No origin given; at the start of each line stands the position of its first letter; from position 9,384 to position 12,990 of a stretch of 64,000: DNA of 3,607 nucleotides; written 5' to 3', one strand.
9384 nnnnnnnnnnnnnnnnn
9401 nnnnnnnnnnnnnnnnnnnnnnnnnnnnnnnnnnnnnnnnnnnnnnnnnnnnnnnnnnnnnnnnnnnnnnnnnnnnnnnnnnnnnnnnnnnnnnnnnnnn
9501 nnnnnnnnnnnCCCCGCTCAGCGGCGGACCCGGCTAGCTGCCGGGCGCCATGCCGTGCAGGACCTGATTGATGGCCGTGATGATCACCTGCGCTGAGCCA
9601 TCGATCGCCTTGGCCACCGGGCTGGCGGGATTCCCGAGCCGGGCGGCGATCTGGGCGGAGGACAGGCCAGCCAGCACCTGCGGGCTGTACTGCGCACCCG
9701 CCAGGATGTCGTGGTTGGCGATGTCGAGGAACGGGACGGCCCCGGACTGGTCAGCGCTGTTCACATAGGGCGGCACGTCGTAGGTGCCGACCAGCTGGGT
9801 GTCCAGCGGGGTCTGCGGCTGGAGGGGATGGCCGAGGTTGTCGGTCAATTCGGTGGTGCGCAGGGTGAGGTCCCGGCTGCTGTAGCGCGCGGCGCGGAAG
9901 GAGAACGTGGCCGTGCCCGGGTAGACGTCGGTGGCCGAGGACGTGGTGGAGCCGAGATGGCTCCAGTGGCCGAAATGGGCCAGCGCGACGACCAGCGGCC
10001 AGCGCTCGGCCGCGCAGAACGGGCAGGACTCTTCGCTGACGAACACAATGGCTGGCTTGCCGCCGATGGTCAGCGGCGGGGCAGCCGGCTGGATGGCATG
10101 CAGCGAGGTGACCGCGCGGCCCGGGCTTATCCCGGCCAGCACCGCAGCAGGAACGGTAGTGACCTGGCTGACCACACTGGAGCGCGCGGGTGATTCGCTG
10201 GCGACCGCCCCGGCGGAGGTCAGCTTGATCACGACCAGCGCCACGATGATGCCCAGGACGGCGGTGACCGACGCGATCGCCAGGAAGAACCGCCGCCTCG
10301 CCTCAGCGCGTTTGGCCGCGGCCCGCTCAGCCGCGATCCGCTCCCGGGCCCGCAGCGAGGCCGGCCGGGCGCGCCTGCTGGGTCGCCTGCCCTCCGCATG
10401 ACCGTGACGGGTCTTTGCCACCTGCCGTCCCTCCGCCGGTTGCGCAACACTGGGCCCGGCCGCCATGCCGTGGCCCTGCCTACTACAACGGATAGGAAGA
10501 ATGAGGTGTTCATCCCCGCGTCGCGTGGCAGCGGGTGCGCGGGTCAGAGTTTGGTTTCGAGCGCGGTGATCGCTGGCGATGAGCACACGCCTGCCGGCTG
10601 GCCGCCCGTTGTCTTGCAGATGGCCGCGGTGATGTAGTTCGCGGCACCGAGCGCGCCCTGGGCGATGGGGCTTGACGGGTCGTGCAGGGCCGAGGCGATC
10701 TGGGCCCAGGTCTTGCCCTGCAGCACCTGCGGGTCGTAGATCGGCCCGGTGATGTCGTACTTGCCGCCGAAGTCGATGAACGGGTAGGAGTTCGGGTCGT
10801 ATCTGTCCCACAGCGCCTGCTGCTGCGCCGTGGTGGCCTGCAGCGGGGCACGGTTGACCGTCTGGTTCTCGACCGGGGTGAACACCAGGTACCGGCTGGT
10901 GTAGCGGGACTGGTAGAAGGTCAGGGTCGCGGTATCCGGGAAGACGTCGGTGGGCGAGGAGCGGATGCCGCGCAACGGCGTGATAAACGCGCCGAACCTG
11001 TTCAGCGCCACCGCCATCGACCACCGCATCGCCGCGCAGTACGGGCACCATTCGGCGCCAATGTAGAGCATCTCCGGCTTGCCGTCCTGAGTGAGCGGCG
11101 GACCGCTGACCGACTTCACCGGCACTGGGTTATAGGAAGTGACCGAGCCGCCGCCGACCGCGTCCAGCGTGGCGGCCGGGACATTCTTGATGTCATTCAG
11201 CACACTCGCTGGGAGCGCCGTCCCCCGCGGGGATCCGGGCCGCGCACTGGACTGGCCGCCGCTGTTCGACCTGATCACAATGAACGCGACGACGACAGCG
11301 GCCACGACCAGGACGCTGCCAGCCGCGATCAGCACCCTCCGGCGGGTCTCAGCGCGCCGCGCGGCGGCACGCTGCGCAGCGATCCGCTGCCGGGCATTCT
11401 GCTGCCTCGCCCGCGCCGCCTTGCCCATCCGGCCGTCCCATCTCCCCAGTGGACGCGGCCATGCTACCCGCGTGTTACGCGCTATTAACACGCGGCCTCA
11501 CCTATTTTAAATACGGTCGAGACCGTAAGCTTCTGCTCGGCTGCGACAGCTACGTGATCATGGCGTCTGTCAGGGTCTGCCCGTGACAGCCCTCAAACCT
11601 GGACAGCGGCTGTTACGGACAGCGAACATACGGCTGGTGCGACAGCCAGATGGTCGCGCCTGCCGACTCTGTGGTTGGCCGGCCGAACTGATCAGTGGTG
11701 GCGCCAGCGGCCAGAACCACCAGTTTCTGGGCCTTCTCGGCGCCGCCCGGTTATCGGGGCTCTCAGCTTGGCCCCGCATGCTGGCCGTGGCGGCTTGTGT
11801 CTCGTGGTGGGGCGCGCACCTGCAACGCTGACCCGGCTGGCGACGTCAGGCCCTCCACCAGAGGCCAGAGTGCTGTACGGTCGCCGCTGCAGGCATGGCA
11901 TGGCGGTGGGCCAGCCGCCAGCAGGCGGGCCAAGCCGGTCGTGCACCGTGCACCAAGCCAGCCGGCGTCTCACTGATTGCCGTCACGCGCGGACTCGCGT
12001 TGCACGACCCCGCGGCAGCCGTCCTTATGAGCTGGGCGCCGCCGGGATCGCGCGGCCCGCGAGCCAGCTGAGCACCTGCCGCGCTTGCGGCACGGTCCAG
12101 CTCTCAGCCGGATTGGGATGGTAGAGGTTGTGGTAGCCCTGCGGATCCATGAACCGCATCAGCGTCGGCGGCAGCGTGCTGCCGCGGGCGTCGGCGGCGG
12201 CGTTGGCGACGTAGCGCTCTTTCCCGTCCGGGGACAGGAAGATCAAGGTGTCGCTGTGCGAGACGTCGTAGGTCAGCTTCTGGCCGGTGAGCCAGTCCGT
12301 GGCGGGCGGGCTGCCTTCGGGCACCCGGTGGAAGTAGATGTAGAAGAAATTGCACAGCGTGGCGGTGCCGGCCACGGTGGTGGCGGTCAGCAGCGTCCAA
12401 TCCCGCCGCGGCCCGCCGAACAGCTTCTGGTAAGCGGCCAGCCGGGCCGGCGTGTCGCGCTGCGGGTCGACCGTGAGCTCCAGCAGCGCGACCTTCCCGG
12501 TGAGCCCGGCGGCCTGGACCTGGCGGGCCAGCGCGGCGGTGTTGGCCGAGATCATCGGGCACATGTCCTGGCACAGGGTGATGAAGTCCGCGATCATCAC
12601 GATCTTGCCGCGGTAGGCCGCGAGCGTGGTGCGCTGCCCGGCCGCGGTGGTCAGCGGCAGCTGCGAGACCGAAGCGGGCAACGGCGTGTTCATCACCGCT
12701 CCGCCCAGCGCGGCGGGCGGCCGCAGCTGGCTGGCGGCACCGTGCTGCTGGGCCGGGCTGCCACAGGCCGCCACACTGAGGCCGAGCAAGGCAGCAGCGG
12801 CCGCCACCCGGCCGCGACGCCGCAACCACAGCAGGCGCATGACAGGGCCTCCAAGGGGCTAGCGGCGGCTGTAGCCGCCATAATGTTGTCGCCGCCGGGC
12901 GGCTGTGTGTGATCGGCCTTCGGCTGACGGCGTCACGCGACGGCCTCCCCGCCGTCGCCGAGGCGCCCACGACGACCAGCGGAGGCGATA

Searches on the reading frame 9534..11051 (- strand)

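Call 5: search_protein_families(library=pfam, proteins=[window:9534-11051:-], max_evalue=0.01)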
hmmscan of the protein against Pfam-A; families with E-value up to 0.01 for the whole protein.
window:9534-11051:- (505 aa): 1 family
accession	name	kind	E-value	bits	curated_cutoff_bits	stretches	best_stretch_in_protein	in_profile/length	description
PF06053.17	DUF929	-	1.2e-17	64.7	24.6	1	327-496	10-205/205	Domain of unknown function (DUF929)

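Call 6: search_protein_families(library=ncbifam, proteins=[window:9534-11051:-], max_evalue=0.01)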
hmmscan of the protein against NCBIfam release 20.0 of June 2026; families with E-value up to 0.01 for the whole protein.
window:9534-11051:- (505 aa): 0 families

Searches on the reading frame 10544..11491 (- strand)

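Call 54: search_protein_families(library=pfam, proteins=[window:10544-11491:-], max_evalue=0.01)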
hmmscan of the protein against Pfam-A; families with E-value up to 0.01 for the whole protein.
window:10544-11491:- (315 aa): 2 families
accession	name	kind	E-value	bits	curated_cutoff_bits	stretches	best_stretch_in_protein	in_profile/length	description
PF06053.17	DUF929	-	7.1e-31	107.9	24.6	1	128-293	5-205/205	Domain of unknown function (DUF929)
PF13098.12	Thioredoxin_2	-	0.0082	16.9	27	0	135-156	3-24/104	Thioredoxin-like domain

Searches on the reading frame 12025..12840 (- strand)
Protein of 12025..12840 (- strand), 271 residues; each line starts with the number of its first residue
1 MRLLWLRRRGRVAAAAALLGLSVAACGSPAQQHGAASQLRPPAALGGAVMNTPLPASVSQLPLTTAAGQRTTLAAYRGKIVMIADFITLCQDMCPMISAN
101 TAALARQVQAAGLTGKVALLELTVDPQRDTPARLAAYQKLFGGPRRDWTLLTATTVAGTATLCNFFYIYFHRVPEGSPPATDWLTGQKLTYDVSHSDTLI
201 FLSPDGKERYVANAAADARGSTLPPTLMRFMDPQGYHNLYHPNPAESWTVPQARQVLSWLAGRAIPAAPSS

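Call 54: search_protein_families(library=pfam, proteins=[window:12025-12840:-], max_evalue=0.01)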
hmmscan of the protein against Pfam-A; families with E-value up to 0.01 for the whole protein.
window:12025-12840:- (271 aa): 1 family
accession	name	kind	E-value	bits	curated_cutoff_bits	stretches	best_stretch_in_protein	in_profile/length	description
PF02630.20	SCO1-SenC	-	8.2e-15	55.4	22.8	1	63-206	6-132/134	SCO1/SenC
